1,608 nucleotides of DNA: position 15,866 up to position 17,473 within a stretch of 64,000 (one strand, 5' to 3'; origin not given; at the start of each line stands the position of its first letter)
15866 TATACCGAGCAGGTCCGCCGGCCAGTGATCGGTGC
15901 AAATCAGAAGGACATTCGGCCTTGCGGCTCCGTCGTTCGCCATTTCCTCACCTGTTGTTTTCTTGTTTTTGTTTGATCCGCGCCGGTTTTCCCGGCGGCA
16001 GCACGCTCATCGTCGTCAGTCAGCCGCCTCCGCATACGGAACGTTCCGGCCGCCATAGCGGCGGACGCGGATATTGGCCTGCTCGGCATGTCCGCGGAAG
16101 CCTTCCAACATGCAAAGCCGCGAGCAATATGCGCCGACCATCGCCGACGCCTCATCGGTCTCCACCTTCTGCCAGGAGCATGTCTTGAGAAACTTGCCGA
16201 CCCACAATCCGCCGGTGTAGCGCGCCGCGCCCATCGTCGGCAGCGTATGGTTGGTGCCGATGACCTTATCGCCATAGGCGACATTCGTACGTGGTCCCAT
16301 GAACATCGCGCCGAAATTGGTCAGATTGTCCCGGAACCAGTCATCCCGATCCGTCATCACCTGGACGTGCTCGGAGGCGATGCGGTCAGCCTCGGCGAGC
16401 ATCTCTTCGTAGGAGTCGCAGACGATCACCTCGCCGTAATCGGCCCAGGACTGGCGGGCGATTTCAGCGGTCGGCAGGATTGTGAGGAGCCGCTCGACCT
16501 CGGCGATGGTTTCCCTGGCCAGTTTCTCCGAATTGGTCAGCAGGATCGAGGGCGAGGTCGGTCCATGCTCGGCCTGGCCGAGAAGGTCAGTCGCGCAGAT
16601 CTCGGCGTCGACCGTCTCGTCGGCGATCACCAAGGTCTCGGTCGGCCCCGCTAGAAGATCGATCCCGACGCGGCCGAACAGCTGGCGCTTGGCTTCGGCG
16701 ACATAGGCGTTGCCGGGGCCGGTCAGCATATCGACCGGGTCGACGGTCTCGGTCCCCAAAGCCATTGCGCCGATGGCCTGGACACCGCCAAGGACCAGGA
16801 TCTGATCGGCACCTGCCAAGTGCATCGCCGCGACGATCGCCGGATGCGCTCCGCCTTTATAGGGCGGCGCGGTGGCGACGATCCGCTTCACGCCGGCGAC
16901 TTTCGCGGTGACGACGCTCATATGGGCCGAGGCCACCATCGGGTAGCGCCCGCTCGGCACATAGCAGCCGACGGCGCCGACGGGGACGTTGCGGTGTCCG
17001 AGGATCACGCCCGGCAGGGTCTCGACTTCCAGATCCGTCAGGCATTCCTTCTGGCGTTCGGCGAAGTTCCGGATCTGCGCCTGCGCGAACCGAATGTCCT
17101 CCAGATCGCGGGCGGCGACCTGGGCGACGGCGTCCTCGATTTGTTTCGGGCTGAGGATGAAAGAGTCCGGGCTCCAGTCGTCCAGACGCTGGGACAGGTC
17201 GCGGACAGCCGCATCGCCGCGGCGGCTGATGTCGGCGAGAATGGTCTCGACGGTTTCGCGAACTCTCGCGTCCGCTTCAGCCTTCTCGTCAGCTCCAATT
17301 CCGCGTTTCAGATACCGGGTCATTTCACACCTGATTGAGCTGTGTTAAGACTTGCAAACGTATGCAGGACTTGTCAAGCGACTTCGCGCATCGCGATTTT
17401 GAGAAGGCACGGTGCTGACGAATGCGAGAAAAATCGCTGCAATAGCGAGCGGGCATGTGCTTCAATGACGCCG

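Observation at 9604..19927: Sulfatase plus FGE plus HisD-family (HpsN-like) dehydrogenase plus TRAP transporter operon: candidate pathway for a sulfated/sulfonated C3-C4 compound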

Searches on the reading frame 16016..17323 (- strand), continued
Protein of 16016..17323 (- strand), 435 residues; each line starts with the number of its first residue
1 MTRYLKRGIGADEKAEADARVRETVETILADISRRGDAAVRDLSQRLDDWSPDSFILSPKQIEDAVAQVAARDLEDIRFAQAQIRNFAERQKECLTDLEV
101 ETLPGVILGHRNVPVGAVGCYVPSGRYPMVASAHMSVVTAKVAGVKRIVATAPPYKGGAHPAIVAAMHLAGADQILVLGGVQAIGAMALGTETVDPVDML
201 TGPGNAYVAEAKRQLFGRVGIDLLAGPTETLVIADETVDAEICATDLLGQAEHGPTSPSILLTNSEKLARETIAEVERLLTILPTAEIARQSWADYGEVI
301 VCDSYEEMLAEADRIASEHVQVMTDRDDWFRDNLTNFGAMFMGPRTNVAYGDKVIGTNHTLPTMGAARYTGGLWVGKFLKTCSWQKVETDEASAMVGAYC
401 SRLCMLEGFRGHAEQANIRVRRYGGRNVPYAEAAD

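Call 56: get_annotated_region(hit=H71, flank=10000)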
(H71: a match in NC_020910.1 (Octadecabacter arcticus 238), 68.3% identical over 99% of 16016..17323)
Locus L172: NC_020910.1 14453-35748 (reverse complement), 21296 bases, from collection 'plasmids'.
description: Octadecabacter arcticus 238 plasmid pOA238_160, complete sequence
organism: Octadecabacter arcticus 238 (NCBI taxid 391616)
taxonomy: Bacteria; Pseudomonadota; Alphaproteobacteria; Rhodobacterales; Roseobacteraceae; Octadecabacter; Octadecabacter arcticus; Octadecabacter arcticus 238
host: -; source: 150 km offshore; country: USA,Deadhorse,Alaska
typing (MOB-suite, as given by PLSDB): mobilizable; replicon rep_cluster_291; relaxase MOBP
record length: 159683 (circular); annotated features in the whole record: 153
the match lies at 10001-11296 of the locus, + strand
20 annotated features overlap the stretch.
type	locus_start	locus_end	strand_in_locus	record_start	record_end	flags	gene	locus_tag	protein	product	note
CDS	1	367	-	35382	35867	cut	-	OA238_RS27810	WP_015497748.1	ester cyclase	GO:0030638 - polyketide metabolic process [Evidence IEA]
CDS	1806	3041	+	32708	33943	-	-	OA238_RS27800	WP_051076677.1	extracellular solute-binding protein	-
CDS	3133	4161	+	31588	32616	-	-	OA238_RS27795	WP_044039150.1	sugar ABC transporter permease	-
CDS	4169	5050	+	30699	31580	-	-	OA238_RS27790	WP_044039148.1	carbohydrate ABC transporter permease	GO:0008643 - carbohydrate transport [Evidence IEA]; GO:0055085 - transmembrane transport [Evidence IEA]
CDS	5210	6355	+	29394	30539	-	-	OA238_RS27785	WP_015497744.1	ester cyclase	GO:0030638 - polyketide metabolic process [Evidence IEA]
CDS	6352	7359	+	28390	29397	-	-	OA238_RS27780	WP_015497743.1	nuclear transport factor 2 family protein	-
CDS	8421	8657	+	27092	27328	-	-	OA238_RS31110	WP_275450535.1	DDE-type integrase/transposase/recombinase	-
CDS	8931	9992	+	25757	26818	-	-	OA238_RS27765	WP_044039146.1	ABC transporter ATP-binding protein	-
CDS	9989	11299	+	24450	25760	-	hisD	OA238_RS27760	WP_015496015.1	histidinol dehydrogenase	GO:0000105 - histidine biosynthetic process [Evidence IEA]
CDS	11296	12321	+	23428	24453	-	-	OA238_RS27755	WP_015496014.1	ester cyclase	GO:0030638 - polyketide metabolic process [Evidence IEA]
CDS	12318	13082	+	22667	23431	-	-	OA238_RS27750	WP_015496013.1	SDR family oxidoreductase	-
CDS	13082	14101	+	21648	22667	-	-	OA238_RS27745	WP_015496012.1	LacI family DNA-binding transcriptional regulator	-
CDS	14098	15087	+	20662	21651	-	-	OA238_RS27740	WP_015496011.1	nuclear transport factor 2 family protein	-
CDS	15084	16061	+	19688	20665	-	-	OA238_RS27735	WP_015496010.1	cupin domain-containing protein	-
CDS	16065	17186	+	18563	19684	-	-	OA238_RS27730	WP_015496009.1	cobalamin-independent methionine synthase II family protein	-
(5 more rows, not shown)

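Call 73: list_cluster_members(proteins=[P0001, P0121, P0133])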
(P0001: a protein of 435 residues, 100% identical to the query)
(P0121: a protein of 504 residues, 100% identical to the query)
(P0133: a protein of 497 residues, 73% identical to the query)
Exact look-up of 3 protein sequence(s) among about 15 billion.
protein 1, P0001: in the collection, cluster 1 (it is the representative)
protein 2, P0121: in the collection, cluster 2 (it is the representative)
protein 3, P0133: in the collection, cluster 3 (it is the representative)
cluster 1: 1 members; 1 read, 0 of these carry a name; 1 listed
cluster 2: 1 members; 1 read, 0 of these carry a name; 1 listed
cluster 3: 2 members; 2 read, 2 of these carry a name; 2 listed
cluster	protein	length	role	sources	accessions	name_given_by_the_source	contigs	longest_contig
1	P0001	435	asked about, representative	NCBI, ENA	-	-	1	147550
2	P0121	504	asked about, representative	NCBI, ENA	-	-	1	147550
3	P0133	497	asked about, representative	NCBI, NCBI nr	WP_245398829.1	sulfatase-like hydrolase/transferase [Oceaniglobus trochenteri]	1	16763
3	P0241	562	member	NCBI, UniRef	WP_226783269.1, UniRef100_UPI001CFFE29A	sulfatase-like hydrolase/transferase [Oceaniglobus trochenteri] | sulfatase-like hydrolase/transferase n=1 Tax=Oceaniglobus trochenteri TaxID=2763260 ...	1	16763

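Call 74: get_annotated_region(hit=H90, flank=8000)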
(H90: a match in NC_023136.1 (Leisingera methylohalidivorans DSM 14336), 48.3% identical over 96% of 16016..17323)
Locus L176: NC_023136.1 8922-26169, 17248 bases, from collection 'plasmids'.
description: Leisingera methylohalidivorans DSM 14336 plasmid unnamed2, complete sequence
organism: Leisingera methylohalidivorans DSM 14336 (NCBI taxid 999552)
taxonomy: Bacteria; Pseudomonadota; Alphaproteobacteria; Rhodobacterales; Roseobacteraceae; Leisingera; Leisingera methylohalidivorans; Leisingera methylohalidivorans DSM 14336
host: -; source: Seawater collected from a tide pool; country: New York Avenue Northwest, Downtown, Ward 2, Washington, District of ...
typing (MOB-suite, as given by PLSDB): mobilizable; replicon rep_cluster_378; relaxase MOBP
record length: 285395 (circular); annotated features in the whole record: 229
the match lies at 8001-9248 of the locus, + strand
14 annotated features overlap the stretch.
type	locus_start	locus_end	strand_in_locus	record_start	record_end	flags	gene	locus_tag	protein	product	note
CDS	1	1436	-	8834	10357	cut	-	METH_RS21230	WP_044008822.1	trimethylamine methyltransferase family protein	GO:0015948 - methanogenesis [Evidence IEA]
CDS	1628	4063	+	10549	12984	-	-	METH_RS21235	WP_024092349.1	FAD-dependent oxidoreductase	-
CDS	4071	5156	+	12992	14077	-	-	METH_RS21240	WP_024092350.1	helix-turn-helix domain-containing protein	GO:0006355 - regulation of DNA-templated transcription [Evidence IEA]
CDS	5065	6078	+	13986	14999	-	-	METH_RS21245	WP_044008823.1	D-cysteine desulfhydrase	-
CDS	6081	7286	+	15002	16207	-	-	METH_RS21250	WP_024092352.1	aminotransferase class I/II-fold pyridoxal phosphate-dependent enzyme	GO:0009058 - biosynthetic process [Evidence IEA]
CDS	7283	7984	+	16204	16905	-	-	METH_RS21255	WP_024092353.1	amino acid racemase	GO:0006520 - amino acid metabolic process [Evidence IEA]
CDS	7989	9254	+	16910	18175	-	hisD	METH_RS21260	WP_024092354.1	histidinol dehydrogenase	GO:0000105 - histidine biosynthetic process [Evidence IEA]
CDS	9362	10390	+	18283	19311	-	-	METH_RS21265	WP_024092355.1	putative sulfate exporter family transporter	-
CDS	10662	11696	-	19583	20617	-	-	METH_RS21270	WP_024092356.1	IS110 family transposase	-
CDS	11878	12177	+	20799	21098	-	-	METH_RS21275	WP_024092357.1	hypothetical protein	-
CDS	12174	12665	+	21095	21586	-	-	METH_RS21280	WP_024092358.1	hypothetical protein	-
CDS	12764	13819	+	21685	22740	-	-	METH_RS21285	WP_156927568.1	hypothetical protein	-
CDS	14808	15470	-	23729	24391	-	-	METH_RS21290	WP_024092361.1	IS110 family transposase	-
CDS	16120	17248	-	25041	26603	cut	-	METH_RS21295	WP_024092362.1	malonyl-CoA synthase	-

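Call 93: get_annotated_region(hit=H97, flank=8000)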
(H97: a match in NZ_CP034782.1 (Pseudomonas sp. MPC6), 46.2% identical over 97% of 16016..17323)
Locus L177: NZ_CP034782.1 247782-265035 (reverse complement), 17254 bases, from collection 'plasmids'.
description: Pseudomonas sp. MPC6 plasmid pMPC6-328K, complete sequence
organism: Pseudomonas sp. MPC6 (NCBI taxid 2498848)
taxonomy: Bacteria; Pseudomonadota; Gammaproteobacteria; Pseudomonadales; Pseudomonadaceae; Pseudomonas; Pseudomonas sp. MPC6
host: -; source: -; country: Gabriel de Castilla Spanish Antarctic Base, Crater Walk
typing (MOB-suite, as given by PLSDB): conjugative; relaxase MOBP; mating-pair formation MPF_I
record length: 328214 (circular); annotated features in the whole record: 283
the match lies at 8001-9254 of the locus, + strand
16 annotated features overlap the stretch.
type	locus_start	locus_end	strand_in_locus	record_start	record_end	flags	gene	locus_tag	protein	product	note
CDS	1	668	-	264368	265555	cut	-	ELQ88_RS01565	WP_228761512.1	sulfite oxidase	-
CDS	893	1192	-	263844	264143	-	-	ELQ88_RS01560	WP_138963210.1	MarR family transcriptional regulator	-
CDS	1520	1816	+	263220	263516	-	-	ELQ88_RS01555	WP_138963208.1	type II toxin-antitoxin system MqsR family toxin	-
CDS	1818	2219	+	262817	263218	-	-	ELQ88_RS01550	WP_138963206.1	type II toxin-antitoxin system MqsA family antitoxin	-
CDS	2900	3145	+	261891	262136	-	-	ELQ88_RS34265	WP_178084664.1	hypothetical protein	-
CDS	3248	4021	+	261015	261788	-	-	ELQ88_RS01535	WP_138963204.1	sulfite exporter TauE/SafE family protein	-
CDS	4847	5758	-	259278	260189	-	-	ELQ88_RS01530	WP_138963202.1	LysR substrate-binding domain-containing protein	-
CDS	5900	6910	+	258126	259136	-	-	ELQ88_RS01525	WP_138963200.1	D-cysteine desulfhydrase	-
CDS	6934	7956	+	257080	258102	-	-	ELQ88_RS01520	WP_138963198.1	putative sulfate exporter family transporter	-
CDS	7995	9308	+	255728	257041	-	hisD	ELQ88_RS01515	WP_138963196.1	histidinol dehydrogenase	GO:0000105 - histidine biosynthetic process [Evidence IEA]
CDS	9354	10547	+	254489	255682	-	-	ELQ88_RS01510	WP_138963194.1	aminotransferase class I/II-fold pyridoxal phosphate-dependent enzyme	GO:0009058 - biosynthetic process [Evidence IEA]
CDS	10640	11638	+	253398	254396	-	-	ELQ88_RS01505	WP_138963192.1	TRAP transporter substrate-binding protein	-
CDS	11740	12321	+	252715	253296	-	-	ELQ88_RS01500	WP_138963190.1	TRAP transporter small permease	-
CDS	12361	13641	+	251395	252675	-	-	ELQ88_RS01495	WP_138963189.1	TRAP transporter large permease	GO:0008643 - carbohydrate transport [Evidence IEA]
CDS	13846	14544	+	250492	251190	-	-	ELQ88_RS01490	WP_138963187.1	amino acid racemase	GO:0006520 - amino acid metabolic process [Evidence IEA]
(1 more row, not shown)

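Call 94: get_annotated_region(hit=H92, flank=8000)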
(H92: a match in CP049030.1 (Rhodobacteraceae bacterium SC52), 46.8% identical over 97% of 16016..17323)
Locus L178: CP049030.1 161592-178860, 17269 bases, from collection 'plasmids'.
description: Rhodobacteraceae bacterium SC52 plasmid pSC52_2, complete sequence
organism: Rhodobacteraceae bacterium SC52 (NCBI taxid 2745590)
taxonomy: Bacteria; Pseudomonadota; Alphaproteobacteria; Rhodobacterales; Paracoccaceae; ; Rhodobacteraceae bacterium SC52
host: -; source: Apostichopus japonicus,pure culture,Intestine content; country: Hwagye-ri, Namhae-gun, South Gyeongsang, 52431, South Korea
typing (MOB-suite, as given by PLSDB): mobilizable; relaxase MOBP,MOBP
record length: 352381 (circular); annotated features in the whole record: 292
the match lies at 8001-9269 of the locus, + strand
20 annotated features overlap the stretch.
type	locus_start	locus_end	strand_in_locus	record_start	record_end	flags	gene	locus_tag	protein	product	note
CDS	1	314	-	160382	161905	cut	-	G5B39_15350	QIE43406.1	altronate dehydratase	-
CDS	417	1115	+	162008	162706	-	-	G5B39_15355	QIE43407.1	GntR family transcriptional regulator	-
CDS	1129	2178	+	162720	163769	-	-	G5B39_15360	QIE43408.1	aldo/keto reductase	-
CDS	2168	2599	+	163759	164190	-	-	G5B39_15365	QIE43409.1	ribose ABC transporter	-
CDS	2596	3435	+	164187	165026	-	-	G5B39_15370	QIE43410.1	amidohydrolase family protein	-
CDS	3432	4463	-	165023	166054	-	-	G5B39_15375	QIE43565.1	substrate-binding domain-containing protein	-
CDS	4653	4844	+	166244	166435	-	-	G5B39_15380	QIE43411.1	hypothetical protein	-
CDS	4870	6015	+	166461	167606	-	-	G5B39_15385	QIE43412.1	TRAP transporter substrate-binding protein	-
CDS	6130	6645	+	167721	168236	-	-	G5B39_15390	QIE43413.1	TRAP transporter small permease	-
CDS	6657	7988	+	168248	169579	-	-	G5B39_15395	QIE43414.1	TRAP transporter large permease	-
CDS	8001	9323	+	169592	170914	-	hisD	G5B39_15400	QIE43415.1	histidinol dehydrogenase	-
CDS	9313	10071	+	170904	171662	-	-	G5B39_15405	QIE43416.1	SDR family oxidoreductase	-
CDS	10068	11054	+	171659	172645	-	-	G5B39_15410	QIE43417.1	alcohol dehydrogenase catalytic domain-containing protein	-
CDS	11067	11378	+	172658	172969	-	-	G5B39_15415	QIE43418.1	UxaA family hydrolase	-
CDS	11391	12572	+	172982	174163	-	-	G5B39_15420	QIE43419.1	UxaA family hydrolase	-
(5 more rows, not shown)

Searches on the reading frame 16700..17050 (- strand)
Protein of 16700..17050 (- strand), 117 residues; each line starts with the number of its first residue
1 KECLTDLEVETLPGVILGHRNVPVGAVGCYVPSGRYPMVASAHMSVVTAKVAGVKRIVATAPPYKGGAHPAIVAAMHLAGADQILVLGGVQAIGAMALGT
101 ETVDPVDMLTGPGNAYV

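Call 28: search_solved_structures(query=window:16700-17050:-, show_alignments=5, max_evalue=0.001)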
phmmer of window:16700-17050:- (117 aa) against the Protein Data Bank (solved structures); distinct sequences matched with E-value up to 0.001: 11.
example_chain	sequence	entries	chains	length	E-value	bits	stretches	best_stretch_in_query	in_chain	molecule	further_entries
9cp9_A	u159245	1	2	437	1.8e-32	115.5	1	2-117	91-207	Sulfopropanediol 3-dehydrogenase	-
8v35_A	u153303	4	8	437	2.1e-32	115.3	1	2-117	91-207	Sulfopropanediol 3-dehydrogenase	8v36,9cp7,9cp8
8v37_A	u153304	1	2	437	3.2e-32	114.7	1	2-117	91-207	Sulfopropanediol 3-dehydrogenase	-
8wwe_A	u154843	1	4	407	1.6e-31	112.5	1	2-117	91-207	(R)-DHPS dehydrogenase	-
4gic_A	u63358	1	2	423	5e-22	81.9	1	11-117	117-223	Histidinol dehydrogenase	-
4g07_A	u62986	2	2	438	1.7e-21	80.2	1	13-117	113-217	Histidinol dehydrogenase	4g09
9lbv_A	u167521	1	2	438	6.3e-20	75.1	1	13-117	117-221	Histidinol dehydrogenase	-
8xsq_A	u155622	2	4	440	6.4e-20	75.1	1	13-117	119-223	Histidinol dehydrogenase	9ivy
6an0_A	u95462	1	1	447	1.5e-19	73.9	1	9-117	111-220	Histidinol dehydrogenase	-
1k75_A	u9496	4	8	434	5.6e-19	72.1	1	4-117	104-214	L-histidinol dehydrogenase | Histidinol dehydrogenase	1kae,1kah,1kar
5vlb_A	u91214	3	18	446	2.5e-15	60.3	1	8-117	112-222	Histidinol dehydrogenase, chloroplastic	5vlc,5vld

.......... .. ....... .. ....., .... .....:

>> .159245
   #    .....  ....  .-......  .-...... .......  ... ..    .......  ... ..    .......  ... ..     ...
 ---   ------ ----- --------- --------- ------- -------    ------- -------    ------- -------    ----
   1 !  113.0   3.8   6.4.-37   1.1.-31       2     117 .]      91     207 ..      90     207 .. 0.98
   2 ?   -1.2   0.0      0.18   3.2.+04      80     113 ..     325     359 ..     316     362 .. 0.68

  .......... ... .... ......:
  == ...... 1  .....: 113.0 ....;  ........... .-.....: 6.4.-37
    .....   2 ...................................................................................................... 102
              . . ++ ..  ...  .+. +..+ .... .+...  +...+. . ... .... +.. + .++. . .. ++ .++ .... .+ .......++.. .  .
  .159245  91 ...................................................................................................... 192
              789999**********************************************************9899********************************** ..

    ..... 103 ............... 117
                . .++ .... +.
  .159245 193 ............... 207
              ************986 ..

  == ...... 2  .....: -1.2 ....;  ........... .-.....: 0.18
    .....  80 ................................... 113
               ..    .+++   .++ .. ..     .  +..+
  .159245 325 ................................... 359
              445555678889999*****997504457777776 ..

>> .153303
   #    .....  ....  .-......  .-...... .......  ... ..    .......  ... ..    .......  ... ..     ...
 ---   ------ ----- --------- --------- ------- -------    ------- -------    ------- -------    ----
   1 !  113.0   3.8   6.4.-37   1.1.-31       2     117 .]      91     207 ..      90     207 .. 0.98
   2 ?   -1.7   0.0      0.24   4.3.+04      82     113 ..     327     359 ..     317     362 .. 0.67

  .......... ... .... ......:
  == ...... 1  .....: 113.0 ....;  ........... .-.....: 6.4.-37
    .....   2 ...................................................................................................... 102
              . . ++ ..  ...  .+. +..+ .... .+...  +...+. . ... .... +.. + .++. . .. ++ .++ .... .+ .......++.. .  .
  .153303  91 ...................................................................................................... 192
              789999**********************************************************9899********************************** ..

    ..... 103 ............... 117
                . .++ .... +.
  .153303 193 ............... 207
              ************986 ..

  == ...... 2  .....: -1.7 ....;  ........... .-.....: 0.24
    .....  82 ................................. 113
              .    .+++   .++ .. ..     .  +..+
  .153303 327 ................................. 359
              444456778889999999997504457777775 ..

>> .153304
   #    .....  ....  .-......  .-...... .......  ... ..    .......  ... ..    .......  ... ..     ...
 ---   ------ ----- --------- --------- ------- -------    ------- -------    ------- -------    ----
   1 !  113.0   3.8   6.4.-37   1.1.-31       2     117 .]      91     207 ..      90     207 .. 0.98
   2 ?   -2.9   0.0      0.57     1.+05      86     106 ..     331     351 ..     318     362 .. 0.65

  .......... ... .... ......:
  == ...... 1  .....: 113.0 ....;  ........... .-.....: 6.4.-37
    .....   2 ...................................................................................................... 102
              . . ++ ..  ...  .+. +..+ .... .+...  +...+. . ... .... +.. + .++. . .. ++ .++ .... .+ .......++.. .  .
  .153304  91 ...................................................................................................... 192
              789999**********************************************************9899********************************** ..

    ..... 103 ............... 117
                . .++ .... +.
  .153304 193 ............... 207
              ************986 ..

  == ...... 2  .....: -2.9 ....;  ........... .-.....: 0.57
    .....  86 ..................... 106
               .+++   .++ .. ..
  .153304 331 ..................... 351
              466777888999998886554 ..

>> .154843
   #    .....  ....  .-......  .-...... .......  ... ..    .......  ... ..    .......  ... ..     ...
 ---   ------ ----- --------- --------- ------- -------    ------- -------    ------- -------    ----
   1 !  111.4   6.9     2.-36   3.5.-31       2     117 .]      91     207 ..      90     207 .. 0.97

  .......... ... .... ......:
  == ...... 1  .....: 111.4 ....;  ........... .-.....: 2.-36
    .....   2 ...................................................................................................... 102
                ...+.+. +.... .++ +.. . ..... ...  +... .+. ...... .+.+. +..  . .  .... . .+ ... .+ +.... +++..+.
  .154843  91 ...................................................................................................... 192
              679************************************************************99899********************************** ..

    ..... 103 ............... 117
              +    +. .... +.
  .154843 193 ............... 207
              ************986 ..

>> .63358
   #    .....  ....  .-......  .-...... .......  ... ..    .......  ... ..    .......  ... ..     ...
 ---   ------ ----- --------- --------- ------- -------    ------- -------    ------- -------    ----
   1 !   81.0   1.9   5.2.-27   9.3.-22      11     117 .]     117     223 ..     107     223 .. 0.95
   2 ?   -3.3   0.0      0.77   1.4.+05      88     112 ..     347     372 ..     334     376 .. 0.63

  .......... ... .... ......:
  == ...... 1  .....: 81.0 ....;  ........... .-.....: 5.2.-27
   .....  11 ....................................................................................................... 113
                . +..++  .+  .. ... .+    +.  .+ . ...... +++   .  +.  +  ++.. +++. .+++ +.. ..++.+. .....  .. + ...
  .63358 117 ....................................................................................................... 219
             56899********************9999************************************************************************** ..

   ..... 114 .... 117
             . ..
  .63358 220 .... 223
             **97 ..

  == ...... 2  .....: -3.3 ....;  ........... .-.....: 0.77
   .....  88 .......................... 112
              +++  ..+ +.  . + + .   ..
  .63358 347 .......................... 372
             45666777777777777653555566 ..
